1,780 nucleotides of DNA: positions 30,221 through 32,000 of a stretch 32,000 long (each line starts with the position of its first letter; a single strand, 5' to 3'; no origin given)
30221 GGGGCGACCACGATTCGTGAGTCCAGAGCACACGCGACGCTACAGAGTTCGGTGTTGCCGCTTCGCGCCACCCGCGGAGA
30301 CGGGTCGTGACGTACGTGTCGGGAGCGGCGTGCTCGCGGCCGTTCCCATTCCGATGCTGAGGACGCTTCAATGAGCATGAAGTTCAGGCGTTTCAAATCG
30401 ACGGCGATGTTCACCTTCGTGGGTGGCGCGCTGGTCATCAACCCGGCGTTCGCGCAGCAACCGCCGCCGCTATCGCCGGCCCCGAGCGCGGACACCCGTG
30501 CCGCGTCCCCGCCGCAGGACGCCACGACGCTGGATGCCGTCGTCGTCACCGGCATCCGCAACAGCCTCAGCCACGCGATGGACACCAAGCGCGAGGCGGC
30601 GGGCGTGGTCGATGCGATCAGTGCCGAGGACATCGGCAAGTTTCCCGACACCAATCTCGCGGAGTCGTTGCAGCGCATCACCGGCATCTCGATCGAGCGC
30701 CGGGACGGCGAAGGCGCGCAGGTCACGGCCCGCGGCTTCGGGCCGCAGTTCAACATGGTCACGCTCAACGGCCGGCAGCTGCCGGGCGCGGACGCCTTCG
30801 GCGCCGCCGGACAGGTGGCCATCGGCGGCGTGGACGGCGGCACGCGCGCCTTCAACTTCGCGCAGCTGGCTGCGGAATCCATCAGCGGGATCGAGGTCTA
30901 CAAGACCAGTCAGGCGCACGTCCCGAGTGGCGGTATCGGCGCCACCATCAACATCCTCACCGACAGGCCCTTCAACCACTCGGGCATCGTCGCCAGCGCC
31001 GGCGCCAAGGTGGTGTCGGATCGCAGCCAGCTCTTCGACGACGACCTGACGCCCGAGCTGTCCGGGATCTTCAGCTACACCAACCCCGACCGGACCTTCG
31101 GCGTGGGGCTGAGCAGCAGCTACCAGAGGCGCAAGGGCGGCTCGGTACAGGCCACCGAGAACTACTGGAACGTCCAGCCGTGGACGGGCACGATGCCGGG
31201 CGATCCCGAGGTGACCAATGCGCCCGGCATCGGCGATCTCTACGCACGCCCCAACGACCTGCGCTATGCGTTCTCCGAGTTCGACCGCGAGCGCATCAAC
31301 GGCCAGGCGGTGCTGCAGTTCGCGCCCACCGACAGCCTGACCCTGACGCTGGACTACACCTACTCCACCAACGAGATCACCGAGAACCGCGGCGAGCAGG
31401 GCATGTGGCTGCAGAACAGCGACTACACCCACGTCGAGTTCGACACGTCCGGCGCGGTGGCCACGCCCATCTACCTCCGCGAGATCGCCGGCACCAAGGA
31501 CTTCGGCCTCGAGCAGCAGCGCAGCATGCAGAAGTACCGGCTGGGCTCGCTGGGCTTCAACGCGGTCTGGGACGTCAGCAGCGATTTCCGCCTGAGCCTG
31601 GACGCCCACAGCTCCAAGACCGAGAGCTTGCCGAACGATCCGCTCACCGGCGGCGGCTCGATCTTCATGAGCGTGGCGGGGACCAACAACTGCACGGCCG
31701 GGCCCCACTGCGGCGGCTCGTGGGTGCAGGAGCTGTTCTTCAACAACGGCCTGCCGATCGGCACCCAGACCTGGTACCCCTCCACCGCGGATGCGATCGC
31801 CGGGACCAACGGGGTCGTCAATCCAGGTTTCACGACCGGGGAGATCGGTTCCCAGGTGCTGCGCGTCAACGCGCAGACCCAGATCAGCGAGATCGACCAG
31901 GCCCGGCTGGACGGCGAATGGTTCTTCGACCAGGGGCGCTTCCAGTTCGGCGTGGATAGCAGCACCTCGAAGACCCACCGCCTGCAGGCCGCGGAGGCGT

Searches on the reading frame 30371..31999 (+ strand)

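Call 11: search_protein_families(library=pfam, proteins=[window:30371-31999:+], max_evalue=0.001)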
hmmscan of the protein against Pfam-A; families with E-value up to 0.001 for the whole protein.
window:30371-31999:+ (543 aa): 1 family
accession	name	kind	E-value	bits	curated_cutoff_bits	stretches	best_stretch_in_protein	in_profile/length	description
PF07715.20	Plug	-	6e-17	62.5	23.9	1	73-191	2-106/107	TonB-dependent Receptor Plug Domain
